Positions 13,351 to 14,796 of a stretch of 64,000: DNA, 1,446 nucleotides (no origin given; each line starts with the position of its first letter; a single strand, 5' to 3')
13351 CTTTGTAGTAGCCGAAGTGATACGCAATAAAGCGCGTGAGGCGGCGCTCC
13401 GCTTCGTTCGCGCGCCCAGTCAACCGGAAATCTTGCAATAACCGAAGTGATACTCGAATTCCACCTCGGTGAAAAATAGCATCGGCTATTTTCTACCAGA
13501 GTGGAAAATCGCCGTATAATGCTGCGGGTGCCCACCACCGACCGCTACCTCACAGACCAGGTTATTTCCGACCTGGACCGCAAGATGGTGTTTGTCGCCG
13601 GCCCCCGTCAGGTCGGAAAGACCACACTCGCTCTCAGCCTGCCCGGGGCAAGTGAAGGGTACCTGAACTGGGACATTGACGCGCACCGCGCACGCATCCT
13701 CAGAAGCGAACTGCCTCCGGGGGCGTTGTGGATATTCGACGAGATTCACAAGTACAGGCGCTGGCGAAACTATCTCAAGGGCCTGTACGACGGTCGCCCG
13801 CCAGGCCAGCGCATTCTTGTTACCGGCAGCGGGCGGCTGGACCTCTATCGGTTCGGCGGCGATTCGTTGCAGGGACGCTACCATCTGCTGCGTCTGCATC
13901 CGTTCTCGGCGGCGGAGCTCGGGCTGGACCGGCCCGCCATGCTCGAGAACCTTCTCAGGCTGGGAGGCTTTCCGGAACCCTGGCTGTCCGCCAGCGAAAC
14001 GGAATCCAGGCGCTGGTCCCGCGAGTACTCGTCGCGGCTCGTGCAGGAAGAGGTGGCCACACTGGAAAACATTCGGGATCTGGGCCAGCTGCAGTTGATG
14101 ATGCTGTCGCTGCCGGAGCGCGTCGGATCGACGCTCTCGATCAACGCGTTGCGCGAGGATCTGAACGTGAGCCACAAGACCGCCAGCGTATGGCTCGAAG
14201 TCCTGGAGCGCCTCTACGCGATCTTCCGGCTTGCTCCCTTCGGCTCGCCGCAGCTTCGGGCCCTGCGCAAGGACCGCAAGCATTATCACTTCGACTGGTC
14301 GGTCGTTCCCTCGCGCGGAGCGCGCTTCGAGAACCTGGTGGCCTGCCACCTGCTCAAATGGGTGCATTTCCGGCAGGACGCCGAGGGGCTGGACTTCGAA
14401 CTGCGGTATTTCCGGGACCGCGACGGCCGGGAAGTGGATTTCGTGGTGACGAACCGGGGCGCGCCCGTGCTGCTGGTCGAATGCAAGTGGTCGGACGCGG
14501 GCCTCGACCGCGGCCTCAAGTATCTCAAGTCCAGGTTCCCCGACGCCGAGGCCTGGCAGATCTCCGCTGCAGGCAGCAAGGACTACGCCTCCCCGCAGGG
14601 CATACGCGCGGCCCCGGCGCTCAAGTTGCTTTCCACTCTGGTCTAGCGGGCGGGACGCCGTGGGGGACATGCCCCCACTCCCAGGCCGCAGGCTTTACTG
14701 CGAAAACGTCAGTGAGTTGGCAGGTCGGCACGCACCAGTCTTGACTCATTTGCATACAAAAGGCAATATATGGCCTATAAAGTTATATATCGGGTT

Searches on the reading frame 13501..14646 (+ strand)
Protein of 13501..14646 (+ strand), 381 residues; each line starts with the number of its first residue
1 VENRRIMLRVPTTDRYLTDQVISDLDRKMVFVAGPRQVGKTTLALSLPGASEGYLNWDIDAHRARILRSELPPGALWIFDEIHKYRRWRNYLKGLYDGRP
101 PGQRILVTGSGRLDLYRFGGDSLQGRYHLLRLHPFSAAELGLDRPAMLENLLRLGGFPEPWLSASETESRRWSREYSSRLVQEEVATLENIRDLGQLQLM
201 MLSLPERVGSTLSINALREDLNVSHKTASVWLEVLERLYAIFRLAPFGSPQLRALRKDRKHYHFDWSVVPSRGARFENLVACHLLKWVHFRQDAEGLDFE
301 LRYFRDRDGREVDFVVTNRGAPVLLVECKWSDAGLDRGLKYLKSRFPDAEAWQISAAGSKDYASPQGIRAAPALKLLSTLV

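Call 11: search_protein_families(library=pfam, proteins=[window:13501-14646:+], max_evalue=0.001)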
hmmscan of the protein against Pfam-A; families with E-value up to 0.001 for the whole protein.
window:13501-14646:+ (381 aa): 2 families
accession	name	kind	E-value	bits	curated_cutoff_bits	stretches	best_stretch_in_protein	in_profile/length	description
PF13635.12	DUF4143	-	1e-26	94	28.1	1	183-331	2-160/160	Domain of unknown function (DUF4143)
PF13173.12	AAA_14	-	4.4e-21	75.7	27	1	27-140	2-128/129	AAA domain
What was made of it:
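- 13501..14646 (+): AAA_14/DUF4143 ATPase gene, divergent from the cassette flank of A; possibly part of the repeat unit. Call 11.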

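Call 87: search_protein_families(library=ncbifam, proteins=[window:13501-14646:+], max_evalue=0.001)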
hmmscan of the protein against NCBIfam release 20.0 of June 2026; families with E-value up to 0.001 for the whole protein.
window:13501-14646:+ (381 aa): 0 families
